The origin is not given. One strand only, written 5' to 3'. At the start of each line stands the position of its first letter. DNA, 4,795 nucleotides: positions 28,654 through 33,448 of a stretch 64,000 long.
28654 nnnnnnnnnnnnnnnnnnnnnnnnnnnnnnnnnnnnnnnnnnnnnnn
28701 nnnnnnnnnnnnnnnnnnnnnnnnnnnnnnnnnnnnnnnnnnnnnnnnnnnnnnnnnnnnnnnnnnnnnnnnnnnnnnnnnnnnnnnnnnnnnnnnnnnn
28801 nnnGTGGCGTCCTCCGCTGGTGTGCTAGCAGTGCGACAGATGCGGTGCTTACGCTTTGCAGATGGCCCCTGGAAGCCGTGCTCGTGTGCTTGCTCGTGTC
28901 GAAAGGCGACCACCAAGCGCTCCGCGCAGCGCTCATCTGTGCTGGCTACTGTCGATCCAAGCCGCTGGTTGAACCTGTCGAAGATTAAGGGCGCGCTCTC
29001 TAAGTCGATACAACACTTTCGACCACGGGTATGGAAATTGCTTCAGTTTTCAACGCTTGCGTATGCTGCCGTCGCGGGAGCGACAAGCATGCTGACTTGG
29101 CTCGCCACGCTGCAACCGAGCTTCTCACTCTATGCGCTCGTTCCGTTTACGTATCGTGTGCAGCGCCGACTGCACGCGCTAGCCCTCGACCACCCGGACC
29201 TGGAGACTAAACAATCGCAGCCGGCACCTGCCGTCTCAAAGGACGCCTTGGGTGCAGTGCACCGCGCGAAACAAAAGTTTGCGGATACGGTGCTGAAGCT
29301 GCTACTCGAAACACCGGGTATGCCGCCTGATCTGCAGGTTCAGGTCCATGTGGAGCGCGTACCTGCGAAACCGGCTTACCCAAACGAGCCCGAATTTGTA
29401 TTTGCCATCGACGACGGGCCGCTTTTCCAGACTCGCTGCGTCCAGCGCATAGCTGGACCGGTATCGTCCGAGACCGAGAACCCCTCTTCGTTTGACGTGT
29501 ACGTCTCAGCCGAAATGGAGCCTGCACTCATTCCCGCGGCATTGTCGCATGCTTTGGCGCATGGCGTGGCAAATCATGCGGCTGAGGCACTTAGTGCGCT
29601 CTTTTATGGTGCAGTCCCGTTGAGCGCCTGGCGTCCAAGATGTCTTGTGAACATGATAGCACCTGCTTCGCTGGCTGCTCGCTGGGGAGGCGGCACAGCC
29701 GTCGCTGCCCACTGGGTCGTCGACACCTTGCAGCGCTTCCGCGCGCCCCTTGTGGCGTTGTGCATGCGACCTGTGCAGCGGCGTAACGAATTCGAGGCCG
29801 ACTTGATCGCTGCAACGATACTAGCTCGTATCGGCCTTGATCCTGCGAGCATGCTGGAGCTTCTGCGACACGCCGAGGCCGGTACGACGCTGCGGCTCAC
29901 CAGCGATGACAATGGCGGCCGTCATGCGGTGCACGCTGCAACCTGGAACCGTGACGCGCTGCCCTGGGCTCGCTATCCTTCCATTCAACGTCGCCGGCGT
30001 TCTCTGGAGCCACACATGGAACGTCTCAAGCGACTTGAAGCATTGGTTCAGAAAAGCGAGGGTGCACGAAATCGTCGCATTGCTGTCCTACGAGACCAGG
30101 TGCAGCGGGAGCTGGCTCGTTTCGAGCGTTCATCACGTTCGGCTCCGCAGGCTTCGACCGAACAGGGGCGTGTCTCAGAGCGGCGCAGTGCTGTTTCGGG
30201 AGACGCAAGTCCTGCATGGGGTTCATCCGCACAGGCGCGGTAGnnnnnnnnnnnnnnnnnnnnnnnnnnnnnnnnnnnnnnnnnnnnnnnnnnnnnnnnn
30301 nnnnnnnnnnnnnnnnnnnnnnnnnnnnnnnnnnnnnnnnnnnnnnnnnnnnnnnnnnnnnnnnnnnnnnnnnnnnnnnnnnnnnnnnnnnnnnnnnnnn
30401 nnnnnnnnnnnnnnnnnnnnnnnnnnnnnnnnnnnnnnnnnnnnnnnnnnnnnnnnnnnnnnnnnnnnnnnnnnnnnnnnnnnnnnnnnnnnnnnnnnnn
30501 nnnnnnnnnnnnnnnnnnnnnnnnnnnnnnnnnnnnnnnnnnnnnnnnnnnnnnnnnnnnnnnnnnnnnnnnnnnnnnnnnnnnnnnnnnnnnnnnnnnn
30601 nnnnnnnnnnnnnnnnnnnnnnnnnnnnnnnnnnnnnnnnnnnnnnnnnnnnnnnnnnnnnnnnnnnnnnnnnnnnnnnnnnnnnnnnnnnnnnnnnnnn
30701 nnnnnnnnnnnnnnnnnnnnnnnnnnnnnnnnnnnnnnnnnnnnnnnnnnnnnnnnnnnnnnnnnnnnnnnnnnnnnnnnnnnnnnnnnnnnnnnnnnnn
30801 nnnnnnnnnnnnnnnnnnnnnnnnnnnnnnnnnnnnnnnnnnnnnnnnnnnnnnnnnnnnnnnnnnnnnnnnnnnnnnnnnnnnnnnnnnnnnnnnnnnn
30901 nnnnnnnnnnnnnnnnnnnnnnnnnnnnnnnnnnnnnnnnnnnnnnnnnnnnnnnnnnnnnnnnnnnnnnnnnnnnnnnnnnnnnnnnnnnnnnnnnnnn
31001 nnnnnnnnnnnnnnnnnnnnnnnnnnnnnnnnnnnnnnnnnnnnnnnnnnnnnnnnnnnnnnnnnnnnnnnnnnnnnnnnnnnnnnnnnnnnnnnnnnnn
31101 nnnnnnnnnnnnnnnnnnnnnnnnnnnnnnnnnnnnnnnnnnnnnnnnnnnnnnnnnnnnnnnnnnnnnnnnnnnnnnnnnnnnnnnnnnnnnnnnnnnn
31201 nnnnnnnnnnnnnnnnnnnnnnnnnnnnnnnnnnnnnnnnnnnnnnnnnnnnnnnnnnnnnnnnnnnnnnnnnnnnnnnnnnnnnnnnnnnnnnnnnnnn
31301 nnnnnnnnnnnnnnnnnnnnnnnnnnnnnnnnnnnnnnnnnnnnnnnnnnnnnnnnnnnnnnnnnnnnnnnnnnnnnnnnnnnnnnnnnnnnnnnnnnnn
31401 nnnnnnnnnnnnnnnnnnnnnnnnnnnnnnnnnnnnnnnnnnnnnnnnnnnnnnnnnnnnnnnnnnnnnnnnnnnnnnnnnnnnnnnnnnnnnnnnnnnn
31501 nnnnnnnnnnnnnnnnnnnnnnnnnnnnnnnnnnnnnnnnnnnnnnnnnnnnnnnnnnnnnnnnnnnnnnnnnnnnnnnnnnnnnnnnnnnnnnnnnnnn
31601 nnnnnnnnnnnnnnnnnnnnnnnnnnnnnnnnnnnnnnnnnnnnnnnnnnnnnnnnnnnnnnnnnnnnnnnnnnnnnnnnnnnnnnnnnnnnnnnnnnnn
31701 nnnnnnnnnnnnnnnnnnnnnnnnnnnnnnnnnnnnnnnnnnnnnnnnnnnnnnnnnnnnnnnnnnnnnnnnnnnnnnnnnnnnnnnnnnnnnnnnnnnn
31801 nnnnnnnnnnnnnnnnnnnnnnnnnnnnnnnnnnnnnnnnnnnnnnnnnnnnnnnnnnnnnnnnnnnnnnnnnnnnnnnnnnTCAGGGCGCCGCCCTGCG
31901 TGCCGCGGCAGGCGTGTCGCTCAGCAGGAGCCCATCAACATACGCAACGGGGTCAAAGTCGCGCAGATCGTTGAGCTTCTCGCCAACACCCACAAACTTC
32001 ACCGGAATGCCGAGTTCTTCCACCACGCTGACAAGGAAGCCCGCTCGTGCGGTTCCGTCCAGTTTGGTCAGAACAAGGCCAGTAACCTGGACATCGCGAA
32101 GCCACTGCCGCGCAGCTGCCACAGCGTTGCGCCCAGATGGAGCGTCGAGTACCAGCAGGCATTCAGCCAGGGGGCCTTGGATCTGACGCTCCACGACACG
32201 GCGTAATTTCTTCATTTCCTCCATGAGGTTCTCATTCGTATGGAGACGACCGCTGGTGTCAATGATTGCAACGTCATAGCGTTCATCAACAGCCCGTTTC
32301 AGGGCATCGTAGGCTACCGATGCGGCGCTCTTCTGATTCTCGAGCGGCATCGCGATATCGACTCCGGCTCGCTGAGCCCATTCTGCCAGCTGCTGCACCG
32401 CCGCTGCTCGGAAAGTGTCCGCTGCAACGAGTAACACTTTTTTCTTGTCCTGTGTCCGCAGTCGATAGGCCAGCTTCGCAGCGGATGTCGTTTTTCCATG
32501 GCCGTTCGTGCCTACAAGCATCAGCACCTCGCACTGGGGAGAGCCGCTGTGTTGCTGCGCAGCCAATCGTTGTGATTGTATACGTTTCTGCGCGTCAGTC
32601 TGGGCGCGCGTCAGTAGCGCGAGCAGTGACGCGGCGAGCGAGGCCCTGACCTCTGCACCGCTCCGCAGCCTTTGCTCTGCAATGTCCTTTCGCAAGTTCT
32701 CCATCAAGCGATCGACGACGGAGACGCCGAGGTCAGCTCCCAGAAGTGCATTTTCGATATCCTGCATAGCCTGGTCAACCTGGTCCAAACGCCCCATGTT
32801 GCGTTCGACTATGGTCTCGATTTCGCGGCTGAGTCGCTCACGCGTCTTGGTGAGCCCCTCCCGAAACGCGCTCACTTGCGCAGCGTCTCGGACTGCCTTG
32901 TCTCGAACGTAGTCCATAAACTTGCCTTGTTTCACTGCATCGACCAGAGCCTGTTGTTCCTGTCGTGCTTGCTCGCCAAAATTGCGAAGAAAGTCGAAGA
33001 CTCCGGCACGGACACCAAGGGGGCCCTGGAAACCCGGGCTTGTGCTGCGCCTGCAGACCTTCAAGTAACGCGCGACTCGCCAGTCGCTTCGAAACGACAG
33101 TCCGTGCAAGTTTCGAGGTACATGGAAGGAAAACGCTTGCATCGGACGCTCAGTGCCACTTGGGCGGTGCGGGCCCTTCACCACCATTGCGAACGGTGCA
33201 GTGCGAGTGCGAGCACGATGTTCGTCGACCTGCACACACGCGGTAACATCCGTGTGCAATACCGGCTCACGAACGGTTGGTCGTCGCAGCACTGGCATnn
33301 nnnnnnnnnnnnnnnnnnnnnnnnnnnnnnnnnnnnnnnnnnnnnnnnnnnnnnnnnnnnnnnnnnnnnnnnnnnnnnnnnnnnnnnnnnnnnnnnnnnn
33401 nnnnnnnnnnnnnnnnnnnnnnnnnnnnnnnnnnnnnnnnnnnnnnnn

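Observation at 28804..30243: Oma1-like M48 metallopeptidase homolog with HExxH changed to HAxxH (predicted pseudo-protease)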

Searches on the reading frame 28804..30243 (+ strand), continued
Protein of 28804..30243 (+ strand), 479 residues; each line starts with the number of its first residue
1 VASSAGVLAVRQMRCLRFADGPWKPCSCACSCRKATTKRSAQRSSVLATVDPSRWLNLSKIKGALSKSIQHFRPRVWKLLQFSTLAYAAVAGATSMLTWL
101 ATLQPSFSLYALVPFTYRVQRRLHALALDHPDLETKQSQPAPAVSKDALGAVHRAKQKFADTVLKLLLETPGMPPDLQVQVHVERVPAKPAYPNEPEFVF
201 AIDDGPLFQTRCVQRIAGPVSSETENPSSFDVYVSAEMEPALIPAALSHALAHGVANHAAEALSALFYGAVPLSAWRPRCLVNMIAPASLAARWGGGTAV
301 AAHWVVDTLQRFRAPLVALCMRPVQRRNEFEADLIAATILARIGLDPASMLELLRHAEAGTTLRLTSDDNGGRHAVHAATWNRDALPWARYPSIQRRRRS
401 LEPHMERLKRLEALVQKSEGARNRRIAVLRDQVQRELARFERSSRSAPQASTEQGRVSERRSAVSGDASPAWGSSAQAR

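Call 64: find_homologous_proteins(query=P0022, max_evalue=0.001)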
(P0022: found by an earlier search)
Query P0022 (124 aa): 297 proteins with E <= 0.001 among 318 candidates; the best 120 are listed.
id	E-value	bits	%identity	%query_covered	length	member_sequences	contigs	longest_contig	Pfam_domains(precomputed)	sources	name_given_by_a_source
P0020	8.8e-61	221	91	89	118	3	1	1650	PF01435.25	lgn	-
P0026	3.1e-53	197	74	96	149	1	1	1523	PF01435.25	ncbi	-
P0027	3.3e-48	181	70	95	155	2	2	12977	PF01435.25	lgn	-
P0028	4.3e-48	180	69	95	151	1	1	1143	PF01435.25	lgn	-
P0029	1.1e-46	176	68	95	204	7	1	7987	PF01435.25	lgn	-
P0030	1.4e-46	176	67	95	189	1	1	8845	PF01435.25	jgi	jgi:predicted Zn-dependent protease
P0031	1.6e-46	175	67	95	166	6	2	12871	PF01435.25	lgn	-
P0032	4.9e-46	174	64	95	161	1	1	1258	PF01435.25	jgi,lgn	jgi:predicted Zn-dependent protease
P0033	9.6e-46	173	64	95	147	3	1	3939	PF01435.25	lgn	-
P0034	5.2e-45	170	64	94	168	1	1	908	PF01435.25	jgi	-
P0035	1.2e-44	169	66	96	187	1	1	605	PF01435.25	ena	-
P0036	1.6e-44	169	65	94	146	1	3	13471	PF01435.25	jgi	jgi:predicted Zn-dependent protease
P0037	2.0e-44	169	65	94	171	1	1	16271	PF01435.25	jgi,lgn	jgi:predicted Zn-dependent protease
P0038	4.0e-44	168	64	94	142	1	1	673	PF01435.25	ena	-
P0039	1.4e-43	166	65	94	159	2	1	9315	PF01435.25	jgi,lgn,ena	-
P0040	1.5e-43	166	62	96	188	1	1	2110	PF01435.25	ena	-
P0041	3.4e-43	165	63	94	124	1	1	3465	PF01435.25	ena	-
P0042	4.1e-43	164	62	94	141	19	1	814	PF01435.25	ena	-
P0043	7.8e-43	163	63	95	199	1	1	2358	PF01435.25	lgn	-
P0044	8.7e-43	163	61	96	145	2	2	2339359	PF01435.25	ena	-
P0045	1.4e-42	163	60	95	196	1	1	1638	PF01435.25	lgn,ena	-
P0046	1.6e-42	162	61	94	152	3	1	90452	PF01435.25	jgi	-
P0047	1.7e-42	162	66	95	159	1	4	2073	PF01435.25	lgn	-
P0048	1.9e-42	162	63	94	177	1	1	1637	PF01435.25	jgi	jgi:metalloendopeptidase OMA1, mitochondrial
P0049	4.9e-42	161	62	94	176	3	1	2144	PF01435.25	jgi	jgi:predicted Zn-dependent protease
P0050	5.7e-42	161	60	94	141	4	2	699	PF01435.25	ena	-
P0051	1.1e-41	160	61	94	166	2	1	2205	PF01435.25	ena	-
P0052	1.8e-40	156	61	94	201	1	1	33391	PF01435.25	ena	-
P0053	9.7e-40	153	62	95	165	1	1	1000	PF01435.25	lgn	-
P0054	1.7e-39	153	62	94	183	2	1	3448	PF01435.25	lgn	-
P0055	1.8e-39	153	62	95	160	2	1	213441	PF01435.25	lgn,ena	-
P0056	2.3e-39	152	60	93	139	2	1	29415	PF01435.25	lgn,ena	-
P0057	2.5e-39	152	58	95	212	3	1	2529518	PF01435.25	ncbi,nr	ncbi:peptidase M48 [Tricladium varicosporioides]|nr:peptidase M48 [Hymenoscyphus varicosporioides]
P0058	7.4e-39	151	61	95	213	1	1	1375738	PF01435.25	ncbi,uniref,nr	ncbi:uncharacterized protein LY89DRAFT_697907 [Mollisia scopiformis]|uniref:Peptidase M48 domain-con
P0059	8.0e-39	150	61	88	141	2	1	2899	PF01435.25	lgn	-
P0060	1.3e-38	150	58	93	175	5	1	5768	PF01435.25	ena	-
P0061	1.4e-38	150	60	95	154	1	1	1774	PF01435.25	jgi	jgi:predicted Zn-dependent protease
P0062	2.5e-38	149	61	96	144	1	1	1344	PF01435.25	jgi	jgi:predicted Zn-dependent protease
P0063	8.2e-38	147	55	96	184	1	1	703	PF01435.25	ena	-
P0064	2.1e-37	146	57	94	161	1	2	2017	PF01435.25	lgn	-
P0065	3.0e-37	145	61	94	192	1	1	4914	PF01435.25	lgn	-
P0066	4.2e-37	145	60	93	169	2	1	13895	PF01435.25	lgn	-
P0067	5.1e-37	145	59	94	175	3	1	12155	PF01435.25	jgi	jgi:Zn-dependent protease with chaperone function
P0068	1.4e-36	143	58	95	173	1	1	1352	PF01435.25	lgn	-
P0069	1.6e-36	143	58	96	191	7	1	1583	PF01435.25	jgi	jgi:metalloendopeptidase OMA1, mitochondrial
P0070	1.8e-36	143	60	94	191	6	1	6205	PF01435.25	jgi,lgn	jgi:predicted Zn-dependent protease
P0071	2.8e-36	142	61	94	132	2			PF01435.25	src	-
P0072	9.4e-36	141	56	94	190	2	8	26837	PF01435.25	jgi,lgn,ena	jgi:metalloendopeptidase OMA1, mitochondrial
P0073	9.5e-36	141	59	94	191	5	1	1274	PF01435.25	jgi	jgi:predicted Zn-dependent protease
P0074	9.5e-36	141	60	94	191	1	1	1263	PF01435.25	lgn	-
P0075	9.6e-36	141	60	94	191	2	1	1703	PF01435.25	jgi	jgi:metalloendopeptidase OMA1, mitochondrial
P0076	9.7e-36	141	59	94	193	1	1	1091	PF01435.25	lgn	-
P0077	1.9e-35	140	60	88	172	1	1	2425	PF01435.25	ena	-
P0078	3.5e-35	139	58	95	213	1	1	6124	PF01435.25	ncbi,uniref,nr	ncbi:hypothetical protein NPX13_g9612 [Xylaria arbuscula]|uniref:Peptidase M48 domain-containing pro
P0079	4.4e-35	138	59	94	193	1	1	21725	PF01435.25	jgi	jgi:predicted Zn-dependent protease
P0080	6.1e-35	138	60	95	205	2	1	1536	PF01435.25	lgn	-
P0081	1.3e-34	137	59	92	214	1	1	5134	PF01435.25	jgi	jgi:Zn-dependent protease with chaperone function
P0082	1.3e-34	137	58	95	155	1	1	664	PF01435.25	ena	-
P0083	2.1e-34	136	59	94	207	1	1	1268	PF01435.25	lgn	-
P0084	2.6e-34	136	60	95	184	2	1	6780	PF01435.25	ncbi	ncbi:hypothetical protein B0A49_10526, partial [Cryomyces minteri]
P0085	3.4e-34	136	57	96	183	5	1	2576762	PF01435.25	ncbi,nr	ncbi:hypothetical protein EYC84_001151 [Monilinia fructicola]|nr:hypothetical protein EYC84_001151 [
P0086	4.3e-34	135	58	94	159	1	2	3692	PF01435.25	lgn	-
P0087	4.5e-34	135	57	98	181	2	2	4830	PF01435.25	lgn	-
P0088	5.8e-34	135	57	94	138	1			PF01435.25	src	-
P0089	1.1e-33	134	57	94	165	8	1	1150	PF01435.25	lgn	-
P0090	1.3e-33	134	57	88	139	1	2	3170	PF01435.25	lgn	-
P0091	1.3e-33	134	56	94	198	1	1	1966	PF01435.25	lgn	-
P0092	2.4e-33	133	60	95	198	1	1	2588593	PF01435.25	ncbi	ncbi:spap14e8.04 protein, partial [Rhizodiscina lignyota]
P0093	3.1e-33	132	55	95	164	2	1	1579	PF01435.25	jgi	jgi:metalloendopeptidase OMA1, mitochondrial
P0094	3.1e-33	132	58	95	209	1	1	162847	PF01435.25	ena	-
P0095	3.2e-33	132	55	95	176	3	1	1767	PF01435.25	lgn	-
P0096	3.2e-33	132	58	96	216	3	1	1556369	PF01435.25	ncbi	ncbi:Mitochondrial metalloendopeptidase OMA1, partial [Diplodia seriata]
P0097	4.4e-33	132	58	96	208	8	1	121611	PF01435.25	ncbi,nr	ncbi:hypothetical protein MMC18_005500 [Xylographa bjoerkii]|nr:hypothetical protein [Xylographa bjo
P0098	5.8e-33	132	56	95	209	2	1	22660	PF01435.25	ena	-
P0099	5.9e-33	132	53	94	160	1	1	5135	PF01435.25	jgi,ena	jgi:predicted Zn-dependent protease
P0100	6.4e-33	131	58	93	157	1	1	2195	PF01435.25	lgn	-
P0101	6.5e-33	131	55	94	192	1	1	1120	PF01435.25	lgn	-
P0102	9.2e-33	131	57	94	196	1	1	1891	PF01435.25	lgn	-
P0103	1.3e-32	130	55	94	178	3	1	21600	PF01435.25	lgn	-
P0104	1.8e-32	130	56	94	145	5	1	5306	PF01435.25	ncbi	-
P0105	2.1e-32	130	57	95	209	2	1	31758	PF01435.25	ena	-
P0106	3.4e-32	129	57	93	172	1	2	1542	PF01435.25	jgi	jgi:predicted Zn-dependent protease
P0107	3.5e-32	129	53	95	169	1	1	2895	PF01435.25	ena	-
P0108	4.4e-32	129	55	96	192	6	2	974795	PF01435.25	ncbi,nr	ncbi:Oryzin [Verticillium dahliae VDG1]|nr:Exosome complex component rrp43 [Verticillium dahliae VDG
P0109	5.8e-32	128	57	94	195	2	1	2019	PF01435.25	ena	-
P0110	6.7e-32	128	56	88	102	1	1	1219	PF01435.25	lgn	-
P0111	9.4e-32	128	55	96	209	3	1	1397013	PF01435.25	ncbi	-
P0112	1.9e-31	127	56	94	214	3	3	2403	PF01435.25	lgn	-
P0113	3.8e-31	126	60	83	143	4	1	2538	PF01435.25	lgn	-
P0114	3.9e-31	126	55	96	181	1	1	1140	PF01435.25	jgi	jgi:predicted Zn-dependent protease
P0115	4.1e-31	126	54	94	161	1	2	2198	PF01435.25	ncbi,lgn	-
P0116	4.3e-31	126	57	88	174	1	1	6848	PF01435.25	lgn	-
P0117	5.2e-31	125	61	77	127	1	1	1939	PF01435.25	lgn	-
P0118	7.8e-31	125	53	95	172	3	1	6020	PF01435.25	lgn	-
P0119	7.8e-31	125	55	94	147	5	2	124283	PF01435.25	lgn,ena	-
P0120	1.1e-30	124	63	86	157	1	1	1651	PF01435.25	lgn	-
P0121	1.5e-30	124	54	95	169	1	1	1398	PF01435.25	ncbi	-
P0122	1.5e-30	124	57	94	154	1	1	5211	PF01435.25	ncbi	-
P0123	1.7e-30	124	55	95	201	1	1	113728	PF01435.25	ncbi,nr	ncbi:hypothetical protein SpCBS45565_g06486 [Spizellomyces sp. 'palustris']|nr:hypothetical protein 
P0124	1.9e-30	123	51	95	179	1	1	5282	PF01435.25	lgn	-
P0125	2.1e-30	123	54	86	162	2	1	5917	PF01435.25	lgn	-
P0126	4.4e-30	122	51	94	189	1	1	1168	PF01435.25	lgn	-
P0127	4.8e-30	122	56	86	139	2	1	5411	PF01435.25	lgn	-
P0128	9.0e-30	121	55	93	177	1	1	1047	PF01435.25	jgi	jgi:predicted Zn-dependent protease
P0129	1.5e-29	121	56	86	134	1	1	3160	PF01435.25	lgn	-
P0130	2.2e-29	120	54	94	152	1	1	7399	PF01435.25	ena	-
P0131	2.2e-29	120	57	95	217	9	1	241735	PF01435.25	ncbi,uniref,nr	ncbi:Mitochondrial metalloendopeptidase OMA1 [Penicillium subrubescens]|uniref:Mitochondrial metallo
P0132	2.6e-29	120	55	94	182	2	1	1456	PF01435.25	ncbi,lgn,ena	-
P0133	2.8e-29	120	52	95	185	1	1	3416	PF01435.25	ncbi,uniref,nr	ncbi:hypothetical protein HK097_004891 [Rhizophlyctis rosea]|uniref:Peptidase M48 domain-containing 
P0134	3.2e-29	119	53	95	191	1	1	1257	PF01435.25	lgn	-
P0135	3.8e-29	119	52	98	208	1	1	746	PF01435.25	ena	-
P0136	4.0e-29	119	55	93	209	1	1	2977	PF01435.25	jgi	jgi:Zn-dependent protease with chaperone function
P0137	4.0e-29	119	54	88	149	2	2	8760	PF01435.25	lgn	-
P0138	5.5e-29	119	68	69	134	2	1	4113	PF01435.25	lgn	-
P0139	7.3e-29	118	53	95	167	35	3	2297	PF01435.25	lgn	-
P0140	7.6e-29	118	52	95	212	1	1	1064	PF01435.25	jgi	jgi:metalloendopeptidase OMA1, mitochondrial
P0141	1.4e-28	117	53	95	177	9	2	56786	PF01435.25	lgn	-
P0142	1.6e-28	117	57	92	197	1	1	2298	PF01435.25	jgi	jgi:predicted Zn-dependent protease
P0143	2.2e-28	117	55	96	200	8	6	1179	PF01435.25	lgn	-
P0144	3.0e-28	116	53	94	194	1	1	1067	PF01435.25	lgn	-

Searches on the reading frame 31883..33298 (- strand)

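Call 11: search_protein_families(library=pfam, proteins=[window:31883-33298:-], max_evalue=0.001)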
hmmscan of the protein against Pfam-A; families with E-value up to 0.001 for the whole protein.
window:31883-33298:- (471 aa): 9 families
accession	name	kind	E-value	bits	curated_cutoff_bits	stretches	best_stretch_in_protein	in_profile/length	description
PF00448.28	SRP54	-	3.1e-66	223.2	22.7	1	257-458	2-195/196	SRP54-type protein, GTPase domain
PF02881.24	SRP54_N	-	9.2e-10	39.1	22.4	1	172-224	21-74/75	SRP54-type protein, helical bundle domain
PF13401.12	AAA_22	-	1.4e-05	25.9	27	1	256-372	5-113/130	AAA domain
PF01656.29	CbiA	-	4.7e-05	23.8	25.4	1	264-433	7-105/125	CobQ/CobB/MinD/ParA nucleotide binding domain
PF13614.12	AAA_31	-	4.9e-05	23.8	27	0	266-299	12-44/177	AAA domain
PF25199.1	nSTAND_NTPase5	-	5.5e-05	23.5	34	1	243-307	26-93/145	Novel STAND NTPase 5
PF06745.19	ATPase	-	0.00016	21.6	26.6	1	250-409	13-160/231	KaiC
PF13481.12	AAA_25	-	0.00024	21.2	27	1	254-357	31-160/195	AAA domain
PF02374.21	ArsA_ATPase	-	0.00038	20.2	24.3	0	257-294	2-38/305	Anion-transporting ATPase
